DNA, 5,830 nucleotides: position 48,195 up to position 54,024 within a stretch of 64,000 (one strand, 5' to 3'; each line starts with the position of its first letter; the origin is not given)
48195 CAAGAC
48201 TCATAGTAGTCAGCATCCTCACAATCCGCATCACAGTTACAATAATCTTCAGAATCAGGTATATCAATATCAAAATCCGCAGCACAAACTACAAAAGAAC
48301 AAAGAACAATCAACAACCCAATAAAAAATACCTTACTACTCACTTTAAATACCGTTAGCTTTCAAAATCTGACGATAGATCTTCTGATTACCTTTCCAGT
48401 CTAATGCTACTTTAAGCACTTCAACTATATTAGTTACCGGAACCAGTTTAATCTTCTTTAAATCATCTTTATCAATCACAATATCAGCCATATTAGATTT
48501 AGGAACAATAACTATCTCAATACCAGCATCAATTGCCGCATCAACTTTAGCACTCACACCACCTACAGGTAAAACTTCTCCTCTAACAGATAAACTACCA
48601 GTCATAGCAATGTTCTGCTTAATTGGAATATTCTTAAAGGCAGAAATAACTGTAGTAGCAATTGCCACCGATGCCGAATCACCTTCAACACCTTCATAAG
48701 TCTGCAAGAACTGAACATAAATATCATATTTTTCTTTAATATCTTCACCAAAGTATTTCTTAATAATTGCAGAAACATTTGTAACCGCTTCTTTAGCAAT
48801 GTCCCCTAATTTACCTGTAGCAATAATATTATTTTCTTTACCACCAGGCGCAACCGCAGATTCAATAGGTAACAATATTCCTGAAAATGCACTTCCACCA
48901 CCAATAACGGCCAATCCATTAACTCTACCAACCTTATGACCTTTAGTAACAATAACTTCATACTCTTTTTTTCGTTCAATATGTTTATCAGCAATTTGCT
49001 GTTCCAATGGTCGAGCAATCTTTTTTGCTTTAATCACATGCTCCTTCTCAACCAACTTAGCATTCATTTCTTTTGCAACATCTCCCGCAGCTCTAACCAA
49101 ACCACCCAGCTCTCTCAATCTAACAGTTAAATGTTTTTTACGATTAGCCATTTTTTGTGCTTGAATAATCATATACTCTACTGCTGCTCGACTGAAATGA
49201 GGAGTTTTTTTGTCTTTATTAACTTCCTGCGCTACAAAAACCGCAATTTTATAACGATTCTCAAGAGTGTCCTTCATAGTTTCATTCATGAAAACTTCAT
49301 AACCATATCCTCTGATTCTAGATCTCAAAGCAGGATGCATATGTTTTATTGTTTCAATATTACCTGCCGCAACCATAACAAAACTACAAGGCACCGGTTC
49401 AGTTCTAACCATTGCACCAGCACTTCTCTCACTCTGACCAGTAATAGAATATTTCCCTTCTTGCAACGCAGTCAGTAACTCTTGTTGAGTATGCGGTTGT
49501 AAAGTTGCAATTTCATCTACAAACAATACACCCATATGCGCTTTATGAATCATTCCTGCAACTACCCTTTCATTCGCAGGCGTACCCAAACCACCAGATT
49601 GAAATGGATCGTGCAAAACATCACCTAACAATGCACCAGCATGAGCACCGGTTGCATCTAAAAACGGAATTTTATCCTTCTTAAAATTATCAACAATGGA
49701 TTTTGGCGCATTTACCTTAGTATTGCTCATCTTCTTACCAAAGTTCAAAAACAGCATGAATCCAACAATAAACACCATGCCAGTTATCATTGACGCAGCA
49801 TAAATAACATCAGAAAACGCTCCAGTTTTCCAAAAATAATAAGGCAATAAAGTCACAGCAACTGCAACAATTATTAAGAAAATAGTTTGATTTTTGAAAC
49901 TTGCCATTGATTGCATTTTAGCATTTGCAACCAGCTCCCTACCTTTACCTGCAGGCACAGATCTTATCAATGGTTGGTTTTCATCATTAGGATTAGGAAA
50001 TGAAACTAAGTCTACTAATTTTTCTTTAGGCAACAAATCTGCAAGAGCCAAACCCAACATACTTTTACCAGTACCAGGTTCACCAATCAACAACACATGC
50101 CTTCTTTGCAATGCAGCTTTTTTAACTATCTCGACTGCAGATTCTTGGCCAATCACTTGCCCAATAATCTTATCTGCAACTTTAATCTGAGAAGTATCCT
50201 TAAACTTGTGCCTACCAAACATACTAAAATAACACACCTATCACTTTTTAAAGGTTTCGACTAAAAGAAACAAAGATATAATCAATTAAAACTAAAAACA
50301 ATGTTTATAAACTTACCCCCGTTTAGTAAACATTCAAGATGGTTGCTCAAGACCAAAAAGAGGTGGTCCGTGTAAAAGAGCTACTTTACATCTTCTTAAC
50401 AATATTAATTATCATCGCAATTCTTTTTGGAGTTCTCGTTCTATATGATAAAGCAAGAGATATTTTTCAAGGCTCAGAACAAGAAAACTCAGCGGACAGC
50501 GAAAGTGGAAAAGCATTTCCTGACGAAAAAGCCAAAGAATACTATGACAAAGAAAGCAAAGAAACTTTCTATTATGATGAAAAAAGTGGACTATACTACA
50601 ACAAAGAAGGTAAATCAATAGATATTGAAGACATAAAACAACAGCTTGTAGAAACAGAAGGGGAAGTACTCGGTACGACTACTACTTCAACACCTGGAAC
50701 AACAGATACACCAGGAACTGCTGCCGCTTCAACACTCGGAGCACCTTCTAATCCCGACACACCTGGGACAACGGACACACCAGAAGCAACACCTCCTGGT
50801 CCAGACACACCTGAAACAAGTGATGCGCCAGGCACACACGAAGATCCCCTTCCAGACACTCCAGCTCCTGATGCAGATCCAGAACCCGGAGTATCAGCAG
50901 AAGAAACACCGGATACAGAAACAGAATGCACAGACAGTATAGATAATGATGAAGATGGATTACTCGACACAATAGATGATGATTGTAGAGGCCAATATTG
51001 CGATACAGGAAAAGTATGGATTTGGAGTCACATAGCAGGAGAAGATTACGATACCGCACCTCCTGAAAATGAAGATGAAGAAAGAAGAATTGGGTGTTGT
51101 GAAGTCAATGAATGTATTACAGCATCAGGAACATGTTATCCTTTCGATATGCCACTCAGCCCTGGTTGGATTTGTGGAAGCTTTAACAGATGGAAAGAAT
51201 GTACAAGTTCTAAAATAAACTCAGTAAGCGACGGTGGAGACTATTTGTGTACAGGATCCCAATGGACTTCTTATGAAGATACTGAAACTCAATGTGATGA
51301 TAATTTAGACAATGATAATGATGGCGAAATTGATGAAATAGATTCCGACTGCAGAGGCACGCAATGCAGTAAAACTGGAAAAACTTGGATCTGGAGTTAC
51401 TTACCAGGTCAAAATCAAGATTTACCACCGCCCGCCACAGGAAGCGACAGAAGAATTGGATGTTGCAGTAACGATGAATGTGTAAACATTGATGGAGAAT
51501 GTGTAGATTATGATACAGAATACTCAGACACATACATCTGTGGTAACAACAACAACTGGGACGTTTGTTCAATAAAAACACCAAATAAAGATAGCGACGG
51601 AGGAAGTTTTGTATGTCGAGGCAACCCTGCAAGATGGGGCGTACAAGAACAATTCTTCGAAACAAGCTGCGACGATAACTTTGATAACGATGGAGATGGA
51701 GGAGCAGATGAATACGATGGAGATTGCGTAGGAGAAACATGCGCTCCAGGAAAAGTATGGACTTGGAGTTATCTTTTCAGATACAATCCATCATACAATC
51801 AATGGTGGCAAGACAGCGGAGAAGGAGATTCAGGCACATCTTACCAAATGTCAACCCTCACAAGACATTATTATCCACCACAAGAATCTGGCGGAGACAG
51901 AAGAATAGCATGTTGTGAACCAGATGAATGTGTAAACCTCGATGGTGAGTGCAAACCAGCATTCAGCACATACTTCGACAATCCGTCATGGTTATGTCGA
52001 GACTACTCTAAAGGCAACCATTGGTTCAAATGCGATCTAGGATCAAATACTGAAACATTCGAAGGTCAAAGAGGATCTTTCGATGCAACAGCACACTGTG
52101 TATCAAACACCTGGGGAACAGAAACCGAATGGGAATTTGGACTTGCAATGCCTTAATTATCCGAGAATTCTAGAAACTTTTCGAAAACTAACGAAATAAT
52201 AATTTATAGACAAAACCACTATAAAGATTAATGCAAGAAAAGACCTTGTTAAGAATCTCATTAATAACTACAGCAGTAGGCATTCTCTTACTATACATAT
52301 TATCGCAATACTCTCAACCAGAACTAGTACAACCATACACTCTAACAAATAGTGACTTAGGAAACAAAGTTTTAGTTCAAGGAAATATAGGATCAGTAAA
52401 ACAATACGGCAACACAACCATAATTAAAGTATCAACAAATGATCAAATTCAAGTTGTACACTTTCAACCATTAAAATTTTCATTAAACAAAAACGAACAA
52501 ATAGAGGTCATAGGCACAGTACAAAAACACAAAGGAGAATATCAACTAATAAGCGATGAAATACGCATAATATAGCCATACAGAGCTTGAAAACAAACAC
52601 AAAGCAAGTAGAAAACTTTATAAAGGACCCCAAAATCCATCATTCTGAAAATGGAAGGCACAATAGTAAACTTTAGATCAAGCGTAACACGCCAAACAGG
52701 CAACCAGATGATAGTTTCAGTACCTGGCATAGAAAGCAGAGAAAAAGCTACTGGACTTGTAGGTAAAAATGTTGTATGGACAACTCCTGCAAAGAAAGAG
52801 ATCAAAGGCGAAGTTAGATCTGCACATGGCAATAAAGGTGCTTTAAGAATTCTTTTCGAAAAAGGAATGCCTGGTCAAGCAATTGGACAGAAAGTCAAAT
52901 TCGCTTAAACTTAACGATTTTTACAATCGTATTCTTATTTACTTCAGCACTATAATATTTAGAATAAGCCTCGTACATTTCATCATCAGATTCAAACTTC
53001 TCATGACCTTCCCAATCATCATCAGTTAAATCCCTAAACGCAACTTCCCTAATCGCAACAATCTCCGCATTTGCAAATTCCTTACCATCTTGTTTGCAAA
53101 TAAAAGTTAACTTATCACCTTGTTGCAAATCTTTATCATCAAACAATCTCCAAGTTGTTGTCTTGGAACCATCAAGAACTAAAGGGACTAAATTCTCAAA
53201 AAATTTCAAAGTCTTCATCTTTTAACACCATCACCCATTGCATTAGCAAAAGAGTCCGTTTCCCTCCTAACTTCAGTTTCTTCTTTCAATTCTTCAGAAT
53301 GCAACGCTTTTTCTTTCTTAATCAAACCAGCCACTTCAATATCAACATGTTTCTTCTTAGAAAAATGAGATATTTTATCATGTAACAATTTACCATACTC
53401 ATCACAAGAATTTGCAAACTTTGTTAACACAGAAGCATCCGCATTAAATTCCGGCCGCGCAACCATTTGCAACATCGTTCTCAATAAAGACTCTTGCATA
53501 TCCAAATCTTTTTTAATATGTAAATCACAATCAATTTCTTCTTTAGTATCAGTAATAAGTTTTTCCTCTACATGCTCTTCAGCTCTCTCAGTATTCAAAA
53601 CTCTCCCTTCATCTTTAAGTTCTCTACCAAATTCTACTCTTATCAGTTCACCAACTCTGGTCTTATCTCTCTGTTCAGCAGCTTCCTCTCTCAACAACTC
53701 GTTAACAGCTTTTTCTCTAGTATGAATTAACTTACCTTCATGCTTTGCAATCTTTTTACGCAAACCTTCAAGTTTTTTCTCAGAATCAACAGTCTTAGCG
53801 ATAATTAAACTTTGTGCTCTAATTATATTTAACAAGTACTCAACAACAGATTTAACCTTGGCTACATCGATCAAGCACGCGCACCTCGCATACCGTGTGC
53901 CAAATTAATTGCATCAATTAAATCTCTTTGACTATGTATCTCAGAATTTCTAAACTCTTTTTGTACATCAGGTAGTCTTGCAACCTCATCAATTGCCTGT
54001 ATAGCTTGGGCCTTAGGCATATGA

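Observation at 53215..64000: Co-directional block encoding a giant (at least 2624 aa) protein plus coiled-coil and membrane proteins: candidate cell-surface/cytoskeletal or host-interaction apparatus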

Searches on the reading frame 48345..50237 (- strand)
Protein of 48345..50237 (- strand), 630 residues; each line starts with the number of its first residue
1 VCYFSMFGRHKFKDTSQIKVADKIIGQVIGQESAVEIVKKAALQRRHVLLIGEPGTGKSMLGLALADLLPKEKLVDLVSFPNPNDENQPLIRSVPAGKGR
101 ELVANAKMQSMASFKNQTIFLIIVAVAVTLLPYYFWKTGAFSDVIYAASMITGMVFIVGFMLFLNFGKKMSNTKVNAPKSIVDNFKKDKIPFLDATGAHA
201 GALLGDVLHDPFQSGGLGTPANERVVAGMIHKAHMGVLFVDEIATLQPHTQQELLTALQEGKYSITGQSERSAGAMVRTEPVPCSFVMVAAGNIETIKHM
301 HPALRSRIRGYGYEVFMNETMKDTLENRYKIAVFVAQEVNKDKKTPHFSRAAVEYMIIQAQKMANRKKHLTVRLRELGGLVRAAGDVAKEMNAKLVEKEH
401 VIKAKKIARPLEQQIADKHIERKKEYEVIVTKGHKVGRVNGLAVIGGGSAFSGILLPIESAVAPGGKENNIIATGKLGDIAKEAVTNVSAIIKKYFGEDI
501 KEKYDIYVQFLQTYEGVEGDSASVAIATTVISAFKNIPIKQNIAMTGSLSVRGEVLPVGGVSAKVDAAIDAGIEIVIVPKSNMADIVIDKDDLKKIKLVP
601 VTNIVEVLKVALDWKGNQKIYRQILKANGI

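Call 8: search_protein_families(library=pfam, proteins=[window:48345-50237:-], max_evalue=0.1)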
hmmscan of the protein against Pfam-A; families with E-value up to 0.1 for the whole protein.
window:48345-50237:- (630 aa): 25 families
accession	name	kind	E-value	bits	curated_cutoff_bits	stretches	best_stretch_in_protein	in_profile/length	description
PF05362.19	Lon_C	-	8.4e-32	110.8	21.1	1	430-612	21-203/205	Lon protease (S16) C-terminal proteolytic domain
PF01078.27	Mg_chelatase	-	2.8e-14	53.5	20.3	2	27-73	4-50/207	Magnesium chelatase, subunit ChlI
PF00158.32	Sigma54_activat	-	9e-14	51.9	20.2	2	221-271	81-130/168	Sigma-54 interaction domain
PF07728.20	AAA_5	-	2.3e-10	41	22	2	236-307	68-138/139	AAA domain (dynein-related subfamily)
PF20436.4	LonB_AAA-LID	-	9e-08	32.5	22.4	1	347-404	1-58/65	Archaeal LonB, AAA+ ATPase LID domain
PF13541.12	ChlI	-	2.1e-07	31.3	27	1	471-582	12-121/121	Subunit ChlI of Mg-chelatase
PF13401.12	AAA_22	-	2.3e-06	28.4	27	1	44-104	4-64/130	AAA domain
PF00004.35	AAA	-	2.8e-06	28.3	21.2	1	48-86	1-35/131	ATPase family associated with various cellular activities (AAA)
PF20030.5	bpMoxR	-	3.6e-06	26.7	27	1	20-73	6-59/205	MoxR domain in the MoxR-vWA-beta-propeller ternary systems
PF14532.12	Sigma54_activ_2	-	3.8e-05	24.4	25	0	229-262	64-98/138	Sigma-54 interaction domain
PF05496.18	RuvB_N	-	6.4e-05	23.2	27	0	29-67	10-55/159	Holliday junction DNA helicase RuvB P-loop domain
PF00493.29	MCM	-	0.00012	21.7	23.3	0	39-72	51-84/224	MCM P-loop domain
PF13654.12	AAA_32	-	0.00054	20.4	21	1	201-296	14-111/133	LonB-like, AAA domain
PF07726.17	AAA_3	-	0.00065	20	27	0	236-270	64-98/131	ATPase family associated with various cellular activities (AAA)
PF13191.12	AAA_16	-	0.00071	20.6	32.6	1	39-72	17-51/167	AAA ATPase domain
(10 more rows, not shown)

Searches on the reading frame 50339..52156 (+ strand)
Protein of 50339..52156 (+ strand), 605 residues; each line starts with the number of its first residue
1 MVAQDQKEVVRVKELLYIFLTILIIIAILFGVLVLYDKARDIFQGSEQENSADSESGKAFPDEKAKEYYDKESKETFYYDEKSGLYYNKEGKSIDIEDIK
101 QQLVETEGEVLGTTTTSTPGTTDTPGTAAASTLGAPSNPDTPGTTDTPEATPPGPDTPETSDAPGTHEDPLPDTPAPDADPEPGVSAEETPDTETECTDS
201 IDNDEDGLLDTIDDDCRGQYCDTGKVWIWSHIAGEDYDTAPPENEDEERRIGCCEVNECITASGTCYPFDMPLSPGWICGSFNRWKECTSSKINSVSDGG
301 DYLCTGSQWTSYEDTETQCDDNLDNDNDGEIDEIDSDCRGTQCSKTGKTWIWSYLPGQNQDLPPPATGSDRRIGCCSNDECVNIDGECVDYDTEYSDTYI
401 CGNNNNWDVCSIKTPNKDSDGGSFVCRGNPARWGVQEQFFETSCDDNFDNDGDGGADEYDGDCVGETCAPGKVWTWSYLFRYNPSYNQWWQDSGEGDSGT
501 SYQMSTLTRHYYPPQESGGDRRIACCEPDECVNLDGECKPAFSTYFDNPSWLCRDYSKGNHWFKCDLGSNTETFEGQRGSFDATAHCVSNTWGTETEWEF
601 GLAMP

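Call 8: search_protein_families(library=pfam, proteins=[window:50339-52156:+], max_evalue=0.1)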
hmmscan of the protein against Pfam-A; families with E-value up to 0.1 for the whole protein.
window:50339-52156:+ (605 aa): 2 families
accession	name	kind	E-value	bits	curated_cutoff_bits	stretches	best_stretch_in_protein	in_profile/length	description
PF16118.10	DUF4834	-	0.013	16.8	27.8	1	18-78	5-71/99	Domain of unknown function (DUF4834)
PF17780.6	OCRE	-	0.016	15.7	24.7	1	62-90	8-34/52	OCRE domain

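Call 14: search_protein_families(library=ncbifam, proteins=[window:50339-52156:+], max_evalue=0.1)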
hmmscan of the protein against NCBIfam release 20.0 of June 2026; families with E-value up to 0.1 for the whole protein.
window:50339-52156:+ (605 aa): 2 families
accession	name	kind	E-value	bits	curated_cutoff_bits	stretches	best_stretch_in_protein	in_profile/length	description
NF033662.1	acid_disulf_rpt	repeat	8.1e-12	44.7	41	3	192-219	2-29/32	acidic double-disulfide repeat-containing protein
NF033913.1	fibronec_FbpA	exception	0.0072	15.7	400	1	38-200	75-245/384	LPXTG-anchored fibronectin-binding protein FbpA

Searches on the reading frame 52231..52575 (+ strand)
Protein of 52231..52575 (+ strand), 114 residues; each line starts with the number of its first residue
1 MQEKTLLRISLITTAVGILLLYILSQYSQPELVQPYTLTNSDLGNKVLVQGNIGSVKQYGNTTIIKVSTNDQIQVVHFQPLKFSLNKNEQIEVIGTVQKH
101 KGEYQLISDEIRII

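Call 8: search_protein_families(library=pfam, proteins=[window:52231-52575:+], max_evalue=0.1)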
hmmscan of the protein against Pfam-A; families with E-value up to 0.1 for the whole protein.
window:52231-52575:+ (114 aa): 4 families
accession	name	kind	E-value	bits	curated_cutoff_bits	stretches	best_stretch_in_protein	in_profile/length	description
PF01336.31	tRNA_anti-codon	-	5.8e-05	23.4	27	1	69-114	26-75/75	OB-fold nucleic acid binding domain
PF13742.12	tRNA_anti_2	-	0.0025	18.5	27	1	40-112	15-95/95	OB-fold nucleic acid binding domain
PF08661.17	Rep_fac-A_3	-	0.012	16.3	23.5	1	49-100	23-71/105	Replication factor A protein 3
PF15675.10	CLLAC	-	0.018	15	25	1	10-23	15-28/30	CLLAC-motif containing domain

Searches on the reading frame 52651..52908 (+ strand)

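Call 8: search_protein_families(library=pfam, proteins=[window:52651-52908:+], max_evalue=0.1)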
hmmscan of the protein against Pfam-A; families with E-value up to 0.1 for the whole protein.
window:52651-52908:+ (85 aa): 3 families
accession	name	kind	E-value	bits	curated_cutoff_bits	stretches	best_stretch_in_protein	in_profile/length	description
PF01247.24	Ribosomal_L35Ae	-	1e-13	51.7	27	1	2-83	4-93/95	Ribosomal protein L35Ae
PF01782.24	RimM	-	0.00025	21.7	23.5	0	12-41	49-78/84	RimM N-terminal domain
PF21760.3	SecD_1st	-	0.014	15.2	27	1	11-39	21-49/60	Protein translocase subunit SecDF, P1 domain, N-terminal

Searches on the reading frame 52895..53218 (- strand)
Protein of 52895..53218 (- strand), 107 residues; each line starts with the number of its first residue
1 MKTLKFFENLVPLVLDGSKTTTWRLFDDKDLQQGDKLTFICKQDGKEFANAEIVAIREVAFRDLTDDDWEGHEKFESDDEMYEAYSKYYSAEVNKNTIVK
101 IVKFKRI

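Call 8: search_protein_families(library=pfam, proteins=[window:52895-53218:-], max_evalue=0.1)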
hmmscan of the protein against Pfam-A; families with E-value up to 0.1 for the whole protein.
window:52895-53218:- (107 aa): 3 families
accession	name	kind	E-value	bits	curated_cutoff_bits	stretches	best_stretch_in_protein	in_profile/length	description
PF04266.20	ASCH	-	1e-11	45.9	21.2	1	4-105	1-100/103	ASCH domain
PF08777.17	RRM_3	-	0.024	15.2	22.9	1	54-95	23-64/102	RNA binding motif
PF12961.13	DUF3850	-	0.068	13.8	22.9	0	3-49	3-49/77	Domain of unknown function (DUF3850)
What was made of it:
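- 52895..53218 (-): 107-aa ASCH-domain gene; overlaps the 219-aa gene by 4 nt. Probably a housekeeping passenger at the end of the transcription unit. Pfam ASCH E 1e-11 (call 8).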

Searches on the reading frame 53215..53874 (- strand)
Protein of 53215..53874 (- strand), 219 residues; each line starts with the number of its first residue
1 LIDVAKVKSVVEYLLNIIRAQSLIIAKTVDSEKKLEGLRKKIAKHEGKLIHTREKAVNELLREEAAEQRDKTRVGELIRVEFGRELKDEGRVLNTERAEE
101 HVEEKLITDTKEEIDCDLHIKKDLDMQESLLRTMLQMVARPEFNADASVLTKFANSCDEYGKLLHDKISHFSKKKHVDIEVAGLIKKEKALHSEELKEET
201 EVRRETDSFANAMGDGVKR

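Call 8: search_protein_families(library=pfam, proteins=[window:53215-53874:-], max_evalue=0.1)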
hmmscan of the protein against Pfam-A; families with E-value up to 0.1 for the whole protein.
window:53215-53874:- (219 aa): 0 families

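Call 14: search_protein_families(library=ncbifam, proteins=[window:53215-53874:-], max_evalue=0.1)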
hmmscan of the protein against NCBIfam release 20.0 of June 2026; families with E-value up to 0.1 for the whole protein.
window:53215-53874:- (219 aa): 0 families

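Call 23: search_protein_families(library=phrogs, proteins=[window:53215-53874:-], max_evalue=0.01)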
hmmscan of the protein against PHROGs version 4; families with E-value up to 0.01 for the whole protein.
window:53215-53874:- (219 aa): 0 families

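Call 53: search_protein_families(library=padloc, proteins=[window:53215-53874:-], max_evalue=0.01)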
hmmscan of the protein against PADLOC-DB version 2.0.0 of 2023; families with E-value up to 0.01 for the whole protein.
window:53215-53874:- (219 aa): 0 families

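Call 98: search_solved_structures(query=window:53215-53874:-, max_evalue=5)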
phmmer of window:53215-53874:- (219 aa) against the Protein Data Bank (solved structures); distinct sequences matched with E-value up to 5: 1.
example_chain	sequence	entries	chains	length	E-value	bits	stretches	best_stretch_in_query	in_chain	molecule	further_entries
5bpt_A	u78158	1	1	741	1.4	12.2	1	107-167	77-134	MGC81278 protein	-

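Call 99: search_protein_families(library=pfam, proteins=[window:53215-53874:-], max_evalue=10)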
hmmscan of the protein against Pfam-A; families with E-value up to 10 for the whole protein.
window:53215-53874:- (219 aa): 1 family
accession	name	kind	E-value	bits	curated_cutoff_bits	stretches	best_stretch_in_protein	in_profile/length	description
PF09753.14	Use1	-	0.26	11.4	38.3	1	32-138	58-167/243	Membrane fusion protein Use1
